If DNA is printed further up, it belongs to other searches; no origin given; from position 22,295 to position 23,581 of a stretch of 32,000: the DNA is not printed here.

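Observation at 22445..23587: Phosphosulfolactate synthase domain fused to a winged-helix domain, divergent from a sulfonate-type ABC transporter: a possible enzyme-derived one-component regulator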

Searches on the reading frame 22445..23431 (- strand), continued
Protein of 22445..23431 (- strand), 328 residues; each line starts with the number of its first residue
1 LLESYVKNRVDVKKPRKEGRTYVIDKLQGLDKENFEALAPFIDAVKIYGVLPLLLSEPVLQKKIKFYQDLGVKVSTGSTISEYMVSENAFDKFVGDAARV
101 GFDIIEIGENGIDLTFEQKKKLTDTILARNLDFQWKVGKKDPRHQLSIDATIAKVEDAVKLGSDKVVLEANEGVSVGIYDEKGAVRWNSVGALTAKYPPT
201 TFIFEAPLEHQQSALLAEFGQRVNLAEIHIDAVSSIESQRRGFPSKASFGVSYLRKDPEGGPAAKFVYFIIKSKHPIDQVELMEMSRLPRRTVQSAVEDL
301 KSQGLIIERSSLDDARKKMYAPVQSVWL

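Call 32: search_protein_families(library=pfam, alignment_id=A1, max_evalue=0.01)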
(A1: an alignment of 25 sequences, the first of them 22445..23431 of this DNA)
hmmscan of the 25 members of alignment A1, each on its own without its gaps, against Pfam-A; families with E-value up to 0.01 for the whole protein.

A. member 1, window:22445-23431:- (328 aa): 3 families
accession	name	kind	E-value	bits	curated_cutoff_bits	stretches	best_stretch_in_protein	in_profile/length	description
PF02679.21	ComA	-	1.1e-63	215.4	25.2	1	13-243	5-240/243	(2R)-phospho-3-sulfolactate synthase (ComA)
PF12802.13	MarR_2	-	7.6e-05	23.2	27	1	268-316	12-60/61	MarR family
PF01978.25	TrmB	-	0.00095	19.4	25.6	1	267-324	13-66/68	Sugar-specific transcriptional regulator TrmB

B. families by the number of members that match (of 25 scanned): 24 families
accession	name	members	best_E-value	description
PF02679.21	ComA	25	5.8e-78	(2R)-phospho-3-sulfolactate synthase (ComA)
PF01978.25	TrmB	19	5.8e-08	Sugar-specific transcriptional regulator TrmB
PF12802.13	MarR_2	19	6.3e-06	MarR family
PF08279.18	HTH_11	8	1e-07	HTH domain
PF09904.15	HTH_43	6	0.00053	Winged helix-turn helix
PF13730.12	HTH_36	4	0.00052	Helix-turn-helix domain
PF01022.26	HTH_5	3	4.3e-05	Bacterial regulatory protein, arsR family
PF09339.16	HTH_IclR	3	0.0001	IclR helix-turn-helix domain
PF01047.28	MarR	3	0.00023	MarR family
PF13412.12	HTH_24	3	0.00037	Winged helix-turn-helix DNA-binding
PF13463.12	HTH_27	2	1.3e-05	Winged helix DNA-binding domain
PF12840.13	HTH_20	2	0.00062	Helix-turn-helix domain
PF13545.12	HTH_Crp_2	2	0.00068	Crp-like helix-turn-helix domain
PF25213.1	HVO_A0261_N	2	0.0024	HVO_A0261 N-terminal domain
PF08280.17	HTH_Mga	1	0.00055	M protein trans-acting positive regulator (MGA) HTH domain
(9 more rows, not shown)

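Call 38: fold_search(model_id=the predicted structure, library=pdb)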
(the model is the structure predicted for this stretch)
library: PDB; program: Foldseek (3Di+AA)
matches with E <= 10: 1833; with E <= 0.001: 176
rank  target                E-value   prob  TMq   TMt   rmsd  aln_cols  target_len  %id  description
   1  1qwg                  9.5e-22  1.00  0.66  0.86   3.0       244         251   33  Crystal structure of Methanococcus jannaschii phosphosulfolactate synthase (released 2003-12-09)
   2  9cm1_0                1.1e-18  1.00  0.63  0.85   3.3       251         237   29  Novel designed icosahedral nanoparticle I3-D12 (released 2025-07-16)
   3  1u83                  6.1e-13  1.00  0.59  0.83   3.2       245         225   23  PSL synthase from Bacillus subtilis (released 2004-09-14)
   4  5ume_C                3.1e-06  1.00  0.37  0.41  13.0       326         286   12  Crystal Structure of 5,10-Methylenetetrahydrofolate Reductase MetF from Haemophilus influenzae (released 2017-02-22)
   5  3lci_B                4.2e-06  1.00  0.41  0.45  16.3       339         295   14  The D-sialic acid aldolase mutant V251W (released 2011-01-19)
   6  3lci_D                4.7e-06  1.00  0.41  0.44  16.3       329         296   14  The D-sialic acid aldolase mutant V251W (released 2011-01-19)
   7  3lbc_D                7.3e-06  1.00  0.41  0.44  16.3       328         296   15  D-sialic acid aldolase complexed with L-arabinose (released 2011-01-19)
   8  5ume_E                7.3e-06  1.00  0.38  0.41  12.9       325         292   11  Crystal Structure of 5,10-Methylenetetrahydrofolate Reductase MetF from Haemophilus influenzae (released 2017-02-22)
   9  1u5j                  7.7e-06  1.00  0.50  0.36  15.2       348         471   13  Propionibacterium shermanii transcarboxylase 5S subunit, Met186Ile (released 2004-09-07)
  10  1hl2_B                8.2e-06  1.00  0.42  0.46  16.2       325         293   14  Crystal structure of N-acetylneuraminate lyase from E. coli mutant L142R in complex with b-hydroxypyruvate (released 2003-05-09)
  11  3lch_D                9.2e-06  1.00  0.41  0.44  16.3       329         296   14  The D-sialic acid aldolase mutant V251R (released 2011-01-19)
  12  3lcl_D                9.7e-06  1.00  0.41  0.44  16.3       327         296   14  The D-sialic acid aldolase mutant V251I/V265I (released 2011-01-19)
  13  3qfe_A                9.7e-06  1.00  0.40  0.43  16.1       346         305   13  Crystal structures of a putative dihydrodipicolinate synthase family protein from Coccidioides immitis (released 2011-02-02)
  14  4lsb_B                1.1e-05  1.00  0.41  0.47  10.7       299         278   10  Crystal structure of a putative lyase/mutase from Burkholderia cenocepacia J2315 (released 2013-08-14)
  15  1xcf_A                1.5e-05  1.00  0.41  0.54  14.7       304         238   12  Crystal structure of P28L/Y173F tryptophan synthase alpha-subunits from Escherichia coli (released 2004-11-02)
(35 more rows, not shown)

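Call 40: find_homologous_proteins(query=A3, max_evalue=1e-10)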
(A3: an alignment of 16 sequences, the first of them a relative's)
Query A3 (16 sequences) (324 aa, profile of the alignment): 2316 proteins with E <= 1e-10 among 8000 candidates; the best 120 are listed.
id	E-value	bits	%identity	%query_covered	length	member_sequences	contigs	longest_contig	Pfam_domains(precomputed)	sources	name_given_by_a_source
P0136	1.2e-122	427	100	100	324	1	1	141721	PF02679.22,PF08279.19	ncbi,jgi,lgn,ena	-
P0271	4.1e-119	416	40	92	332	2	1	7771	PF02679.22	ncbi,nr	ncbi:MAG: phosphosulfolactate synthase [Thermoplasmata archaeon]|nr:phosphosulfolactate synthase [Th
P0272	6.6e-119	415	40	90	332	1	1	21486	PF02679.22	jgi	jgi:phosphosulfolactate synthase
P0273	7.1e-119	415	43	91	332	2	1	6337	PF02679.22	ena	-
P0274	1.7e-118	413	41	90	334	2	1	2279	PF02679.22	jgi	jgi:phosphosulfolactate synthase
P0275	2.1e-118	413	41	91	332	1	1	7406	PF02679.22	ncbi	ncbi:MAG: phosphosulfolactate synthase [Candidatus Lutacidiplasmatales archaeon]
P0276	2.3e-118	413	41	91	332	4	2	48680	PF02679.22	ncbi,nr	ncbi:MAG: phosphosulfolactate synthase [Thermoplasmata archaeon]|nr:phosphosulfolactate synthase [Th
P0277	3.6e-118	412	40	91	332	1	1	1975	PF02679.22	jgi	jgi:phosphosulfolactate synthase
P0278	4.1e-118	412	42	92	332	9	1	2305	PF02679.22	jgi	jgi:phosphosulfolactate synthase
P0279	6.8e-118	411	40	92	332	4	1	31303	PF02679.22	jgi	jgi:phosphosulfolactate synthase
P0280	1.7e-117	410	41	92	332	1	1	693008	PF02679.22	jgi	jgi:phosphosulfolactate synthase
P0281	3.0e-117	409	41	89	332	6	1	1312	PF02679.22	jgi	jgi:phosphosulfolactate synthase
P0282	8.5e-117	408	39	95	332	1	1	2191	PF02679.22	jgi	jgi:phosphosulfolactate synthase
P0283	2.1e-116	407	40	89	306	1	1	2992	PF02679.22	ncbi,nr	ncbi:MAG: phosphosulfolactate synthase [Thermoplasmata archaeon]|nr:phosphosulfolactate synthase [Th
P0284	8.7e-116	405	38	90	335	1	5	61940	PF02679.22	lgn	-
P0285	2.9e-115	403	70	100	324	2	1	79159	PF02679.22,PF13412.13,PF08279.19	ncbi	-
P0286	9.2e-115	401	40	90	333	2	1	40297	PF02679.22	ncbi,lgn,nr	ncbi:MAG TPA: phosphosulfolactate synthase [Thermoplasmata archaeon]|nr:phosphosulfolactate synthase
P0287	9.3e-115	401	41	91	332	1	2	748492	PF02679.22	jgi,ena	-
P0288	3.3e-113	396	68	100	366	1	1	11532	PF02679.22,PF08279.19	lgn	-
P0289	4.4e-113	396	47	90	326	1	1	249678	PF02679.22,PF12840.14,PF01978.26,PF12802.14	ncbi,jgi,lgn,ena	-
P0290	5.8e-112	392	69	100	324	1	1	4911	PF02679.22,PF08279.19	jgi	-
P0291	3.5e-111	389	68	100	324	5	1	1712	PF02679.22,PF13412.13,PF08279.19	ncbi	-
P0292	7.0e-111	388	48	96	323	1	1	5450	PF02679.22,PF01978.26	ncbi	-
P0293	8.0e-111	388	69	100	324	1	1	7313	PF02679.22,PF08279.19,PF12802.14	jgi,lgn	-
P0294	9.6e-111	388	40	90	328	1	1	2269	PF02679.22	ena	-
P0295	1.5e-110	387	41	89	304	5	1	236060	PF02679.22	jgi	jgi:phosphosulfolactate synthase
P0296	2.1e-110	387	40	90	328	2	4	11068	PF02679.22,PF12802.14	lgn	-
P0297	4.2e-110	386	40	93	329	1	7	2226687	PF02679.22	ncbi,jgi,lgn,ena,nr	ncbi:hypothetical protein IX51_10350 [uncultured archaeon]|nr:hypothetical protein IX51_10350 [uncul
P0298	5.3e-110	386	68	100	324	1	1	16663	PF02679.22,PF08279.19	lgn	-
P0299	9.7e-109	381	37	93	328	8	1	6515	PF02679.22,PF12802.14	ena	-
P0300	2.4e-108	380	39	91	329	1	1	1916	PF02679.22,PF12802.14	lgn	-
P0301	3.6e-108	380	38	90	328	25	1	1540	PF02679.22,PF12802.14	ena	-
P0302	4.3e-108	379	37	94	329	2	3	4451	PF02679.22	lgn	-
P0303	7.8e-108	378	39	90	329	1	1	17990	PF02679.22,PF12802.14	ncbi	-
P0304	1.1e-107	378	38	91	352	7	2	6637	PF02679.22,PF12802.14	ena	-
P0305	9.2e-107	375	70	92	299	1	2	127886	PF02679.22,PF13412.13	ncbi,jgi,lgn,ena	-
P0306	9.3e-107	375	39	92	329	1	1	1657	PF02679.22,PF12802.14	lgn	-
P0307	1.4e-106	374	38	91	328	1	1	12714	PF02679.22,PF12802.14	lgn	-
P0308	1.5e-105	371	40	93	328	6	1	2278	PF02679.22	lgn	-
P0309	7.3e-104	365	70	92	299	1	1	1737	PF02679.22,PF08279.19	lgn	-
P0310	2.1e-103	364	70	92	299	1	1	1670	PF02679.22,PF13412.13,PF08279.19,PF12802.14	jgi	-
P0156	2.2e-99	351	27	90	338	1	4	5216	PF02679.22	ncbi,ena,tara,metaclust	tara:strand:- start:381 stop:1397 length:1017 start_codon:yes stop_codon:yes gene_type:complete|meta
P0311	6.1e-99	349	40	88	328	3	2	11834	PF02679.22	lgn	-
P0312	2.9e-97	344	26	90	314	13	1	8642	PF02679.22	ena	-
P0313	1.7e-93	331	28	90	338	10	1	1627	PF02679.22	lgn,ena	-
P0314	5.1e-75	271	49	76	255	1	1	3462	PF02679.22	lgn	-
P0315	6.6e-74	267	43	77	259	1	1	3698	PF02679.22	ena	-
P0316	8.0e-74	267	40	76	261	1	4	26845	PF02679.22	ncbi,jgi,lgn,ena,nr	ncbi:MAG: phosphosulfolactate synthase [Methanophagales archaeon]|nr:phosphosulfolactate synthase [M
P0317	9.8e-74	266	43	77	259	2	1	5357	PF02679.22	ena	-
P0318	2.5e-73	265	43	76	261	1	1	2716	PF02679.22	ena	-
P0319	4.8e-73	264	43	77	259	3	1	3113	PF02679.22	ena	-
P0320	5.7e-73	264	43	77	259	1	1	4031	PF02679.22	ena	-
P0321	7.0e-73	264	46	76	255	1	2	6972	PF02679.22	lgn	-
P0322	7.3e-73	263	42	77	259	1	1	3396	PF02679.22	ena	-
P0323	8.5e-73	263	42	77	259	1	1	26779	PF02679.22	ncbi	-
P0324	8.9e-73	263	42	75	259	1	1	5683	PF02679.22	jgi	jgi:phosphosulfolactate synthase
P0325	1.1e-72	263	42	77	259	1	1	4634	PF02679.22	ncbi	-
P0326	1.2e-72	263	44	77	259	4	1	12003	PF02679.22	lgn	-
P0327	1.3e-72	263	45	78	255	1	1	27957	PF02679.22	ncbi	-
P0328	1.4e-72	263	43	77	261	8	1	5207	PF02679.22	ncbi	-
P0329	1.4e-72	263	43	77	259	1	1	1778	PF02679.22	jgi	jgi:phosphosulfolactate synthase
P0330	1.6e-72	262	43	77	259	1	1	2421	PF02679.22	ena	-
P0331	2.1e-72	262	43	77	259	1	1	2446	PF02679.22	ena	-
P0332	2.8e-72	262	45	77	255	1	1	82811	PF02679.22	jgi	jgi:phosphosulfolactate synthase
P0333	3.2e-72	261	42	77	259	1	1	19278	PF02679.22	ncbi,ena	-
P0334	4.1e-72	261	43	77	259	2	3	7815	PF02679.22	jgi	-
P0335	9.1e-72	260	42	77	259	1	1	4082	PF02679.22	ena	-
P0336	9.4e-72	260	42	74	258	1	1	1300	PF02679.22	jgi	-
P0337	1.1e-71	260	43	76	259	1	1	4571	PF02679.22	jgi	-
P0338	1.2e-71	260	42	77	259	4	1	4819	PF02679.22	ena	-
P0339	1.2e-71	259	42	77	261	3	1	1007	PF02679.22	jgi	-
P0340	2.3e-71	259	43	77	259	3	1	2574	PF02679.22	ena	-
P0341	4.1e-71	258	41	75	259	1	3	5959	PF02679.22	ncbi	-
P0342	4.5e-71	258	46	76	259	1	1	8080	PF02679.22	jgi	jgi:phosphosulfolactate synthase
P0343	4.6e-71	258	47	76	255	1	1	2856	PF02679.22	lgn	-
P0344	4.9e-71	258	42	76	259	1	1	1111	PF02679.22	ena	-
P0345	5.3e-71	257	42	77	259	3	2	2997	PF02679.22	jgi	jgi:phosphosulfolactate synthase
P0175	1.1e-70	256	45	77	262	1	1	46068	PF02679.22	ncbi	-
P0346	1.3e-70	256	45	78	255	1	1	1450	PF02679.22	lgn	-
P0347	1.4e-70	256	45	77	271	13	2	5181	PF02679.22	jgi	-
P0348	4.2e-70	254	46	73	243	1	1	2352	PF02679.22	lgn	-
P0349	9.8e-70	253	43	77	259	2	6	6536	PF02679.22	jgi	jgi:phosphosulfolactate synthase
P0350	9.9e-70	253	42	77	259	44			PF02679.22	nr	nr:conserved hypothetical protein [uncultured archaeon GZfos19A5]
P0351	1.2e-69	253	42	77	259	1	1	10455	PF02679.22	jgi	-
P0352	1.7e-69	252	40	76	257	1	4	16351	PF02679.22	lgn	-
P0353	1.9e-69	252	42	77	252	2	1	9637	PF02679.22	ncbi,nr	ncbi:MAG: phosphosulfolactate synthase [Euryarchaeota archaeon]|nr:phosphosulfolactate synthase [Eur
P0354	3.4e-69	251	43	77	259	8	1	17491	PF02679.22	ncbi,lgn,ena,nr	ncbi:Phosphosulfolactate synthase [ANME-1 cluster archaeon GoMg1]|nr:Phosphosulfolactate synthase [A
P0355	4.6e-69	251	40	74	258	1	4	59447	PF02679.22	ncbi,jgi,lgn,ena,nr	ncbi:MAG: phosphosulfolactate synthase [Euryarchaeota archaeon]|nr:phosphosulfolactate synthase [Eur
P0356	4.7e-69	251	46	70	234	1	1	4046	PF02679.22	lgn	-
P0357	8.7e-69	250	45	76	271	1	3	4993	PF02679.22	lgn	-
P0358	8.8e-69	250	49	70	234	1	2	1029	PF02679.22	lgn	-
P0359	1.6e-68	249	42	77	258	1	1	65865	PF02679.22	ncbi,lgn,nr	ncbi:phosphosulfolactate synthase [ANME-1 cluster archaeon AG-394-G21]|nr:phosphosulfolactate syntha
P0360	1.6e-68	249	43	74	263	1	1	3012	PF02679.22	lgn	-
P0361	1.9e-68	249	46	77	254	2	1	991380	PF02679.22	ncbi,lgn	-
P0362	2.5e-68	249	46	77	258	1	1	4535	PF02679.22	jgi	-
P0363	9.4e-68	247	45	71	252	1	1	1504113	PF02679.22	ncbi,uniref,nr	ncbi:phosphosulfolactate synthase [Methanofervidicoccus sp. A16]|uniref:phosphosulfolactate synthase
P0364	1.8e-67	246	40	74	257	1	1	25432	PF02679.22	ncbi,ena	-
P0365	1.8e-67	246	45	76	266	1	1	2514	PF02679.22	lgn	-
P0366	1.9e-67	246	45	71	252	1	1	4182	PF02679.22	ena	-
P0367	2.1e-67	246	43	77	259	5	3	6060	PF02679.22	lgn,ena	-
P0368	4.4e-67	244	39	74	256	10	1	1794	PF02679.22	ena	-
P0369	7.2e-67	244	38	74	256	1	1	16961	PF02679.22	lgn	-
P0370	9.4e-67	243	36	74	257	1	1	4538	PF02679.22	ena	-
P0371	2.5e-66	242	40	76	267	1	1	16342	PF02679.22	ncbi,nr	ncbi:MAG: phosphosulfolactate synthase [Desulfobacterota bacterium]|nr:phosphosulfolactate synthase 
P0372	3.3e-66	242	45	75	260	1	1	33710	PF02679.22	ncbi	ncbi:phosphosulfolactate synthase [archaeon]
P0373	5.3e-66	241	40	74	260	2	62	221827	PF02679.22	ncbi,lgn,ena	-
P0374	5.7e-66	241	39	74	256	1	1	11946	PF02679.22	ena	-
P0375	6.0e-66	241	43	77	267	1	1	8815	PF02679.22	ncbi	-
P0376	6.3e-66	241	45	75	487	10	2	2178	PF02679.22,PF04029.20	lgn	-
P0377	6.9e-66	241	38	74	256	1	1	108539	PF02679.22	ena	-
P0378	9.1e-66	240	42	76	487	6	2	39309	PF02679.22,PF04029.20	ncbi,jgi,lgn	jgi:phosphosulfolactate synthase (CoM biosynthesis protein A)/phosphosulfolactate phosphohydrolase-l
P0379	9.7e-66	240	44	72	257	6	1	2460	PF02679.22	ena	-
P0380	1.2e-65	240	45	73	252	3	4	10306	PF02679.22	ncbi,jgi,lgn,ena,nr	ncbi:MAG TPA: phosphosulfolactate synthase [Methanothermococcus okinawensis]|nr:phosphosulfolactate 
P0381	1.3e-65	240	38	74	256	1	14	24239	PF02679.22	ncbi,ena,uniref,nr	ncbi:phosphosulfolactate synthase [uncultured Methanobrevibacter sp.]|uniref:phosphosulfolactate syn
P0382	1.5e-65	240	45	75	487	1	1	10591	PF02679.22,PF04029.20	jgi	-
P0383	1.5e-65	239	37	76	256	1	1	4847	PF02679.22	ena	-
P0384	1.8e-65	239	39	74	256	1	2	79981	PF02679.22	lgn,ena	-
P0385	2.2e-65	239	43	72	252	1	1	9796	PF02679.22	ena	-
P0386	2.9e-65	239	40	76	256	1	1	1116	PF02679.22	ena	-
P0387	4.5e-65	238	38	74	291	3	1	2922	PF02679.22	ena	-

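Call 41: find_encoding_contigs(protein=P0136, flank=7000, max_places=1)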
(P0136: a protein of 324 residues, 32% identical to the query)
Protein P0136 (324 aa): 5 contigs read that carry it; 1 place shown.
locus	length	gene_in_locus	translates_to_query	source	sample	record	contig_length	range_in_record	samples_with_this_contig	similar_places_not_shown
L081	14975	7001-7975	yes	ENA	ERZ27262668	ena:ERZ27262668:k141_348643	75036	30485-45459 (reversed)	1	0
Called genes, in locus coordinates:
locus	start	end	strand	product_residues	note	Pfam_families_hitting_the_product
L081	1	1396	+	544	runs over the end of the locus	PF01654:Cyt_bd_oxida_I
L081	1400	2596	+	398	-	PF01654:Cyt_bd_oxida_I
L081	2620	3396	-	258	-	-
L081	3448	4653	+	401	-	PF00753:Lactamase_B, PF19583:ODP, PF00258:Flavodoxin_1 (faint)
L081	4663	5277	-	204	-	PF01066:CDP-OH_P_transf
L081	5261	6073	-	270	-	PF00483:NTP_transferase, PF12804:NTP_transf_3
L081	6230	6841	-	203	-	PF00578:AhpC-TSA, PF08534:Redoxin, PF10417:1-cysPrx_C (weak)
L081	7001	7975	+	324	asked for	PF02679:ComA, PF08279:HTH_11 (weak)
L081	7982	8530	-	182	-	-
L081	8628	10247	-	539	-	PF04143:Sulf_transp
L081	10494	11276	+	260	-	-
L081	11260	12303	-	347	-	PF07690:MFS_1 (weak)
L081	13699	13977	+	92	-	PF04014:MazE_antitoxin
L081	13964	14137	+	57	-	-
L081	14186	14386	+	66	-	PF01850:PIN (weak)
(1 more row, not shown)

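Call 42: find_encoding_contigs(protein=P0280, flank=7000, max_places=1)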
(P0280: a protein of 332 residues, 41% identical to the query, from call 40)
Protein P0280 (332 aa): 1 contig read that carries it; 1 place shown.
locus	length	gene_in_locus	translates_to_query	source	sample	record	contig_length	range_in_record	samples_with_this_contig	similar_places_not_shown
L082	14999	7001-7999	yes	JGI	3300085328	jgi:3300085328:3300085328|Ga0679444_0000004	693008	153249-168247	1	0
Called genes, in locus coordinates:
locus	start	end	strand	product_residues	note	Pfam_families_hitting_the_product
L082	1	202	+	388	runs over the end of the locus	PF04185:Phosphoesterase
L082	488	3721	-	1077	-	PF24681:Kelch_KLHDC2_KLHL20_DRC7, PF13415:Beta-prop_FBX42, PF24681:Kelch_KLHDC2_KLHL20_DRC7, PF24981:Beta-prop_ATRN-LZTR1, PF24681:Kelch_KLHDC2_KLHL20_DRC7, PF24981:Beta-prop_ATRN-LZTR1, PF13415:Beta-prop_FBX42, PF00801:PKD, +9 more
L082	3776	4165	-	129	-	PF00903:Glyoxalase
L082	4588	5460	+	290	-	-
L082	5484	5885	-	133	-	PF01850:PIN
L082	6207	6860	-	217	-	PF03807:F420_oxidored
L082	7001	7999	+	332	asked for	PF02679:ComA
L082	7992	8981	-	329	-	PF00480:ROK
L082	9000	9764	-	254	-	PF00121:TIM, PF05690:ThiG (weak)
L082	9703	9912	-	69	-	-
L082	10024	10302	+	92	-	-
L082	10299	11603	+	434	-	PF22660:RS_preATP-grasp-like, PF02786:CPSase_L_D2, PF02222:ATP-grasp, PF07478:Dala_Dala_lig_C (weak), PF21244:PurT_C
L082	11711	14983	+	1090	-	PF05048:NosD (weak), PF13229:Beta_helix, PF05048:NosD (weak), PF13229:Beta_helix, PF05048:NosD (weak), PF13229:Beta_helix, PF05048:NosD, PF13229:Beta_helix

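Call 43: find_encoding_contigs(protein=P0297, flank=7000, max_places=1)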
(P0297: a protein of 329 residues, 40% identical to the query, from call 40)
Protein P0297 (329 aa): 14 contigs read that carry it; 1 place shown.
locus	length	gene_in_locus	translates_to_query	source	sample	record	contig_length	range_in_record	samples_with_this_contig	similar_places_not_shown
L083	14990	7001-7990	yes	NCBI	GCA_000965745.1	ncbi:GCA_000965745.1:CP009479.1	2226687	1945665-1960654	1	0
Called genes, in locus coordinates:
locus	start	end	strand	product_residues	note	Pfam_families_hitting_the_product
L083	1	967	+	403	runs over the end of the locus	PF01547:SBP_bac_1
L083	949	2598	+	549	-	PF00528:BPD_transp_1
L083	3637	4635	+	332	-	PF01435:Peptidase_M48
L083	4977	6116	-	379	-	PF14306:PUA_2, PF01747:ATP-sulfurylase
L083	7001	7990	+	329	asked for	PF02679:ComA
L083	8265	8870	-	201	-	-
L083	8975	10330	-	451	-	PF00083:Sugar_tr, PF07690:MFS_1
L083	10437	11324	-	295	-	PF02775:TPP_enzyme_C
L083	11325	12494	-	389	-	PF01855:POR_N, PF17147:PFOR_II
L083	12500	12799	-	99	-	PF00037:Fer4 (weak), PF13237:Fer4_10, PF14697:Fer4_21, PF12838:Fer4_7, PF13187:Fer4_9 (weak), PF13534:Fer4_17 (weak), PF12797:Fer4_2 (weak), PF00037:Fer4 (weak), +3 more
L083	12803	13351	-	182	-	PF01558:POR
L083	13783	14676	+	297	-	PF01636:APH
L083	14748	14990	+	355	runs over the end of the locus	PF03576:Peptidase_S58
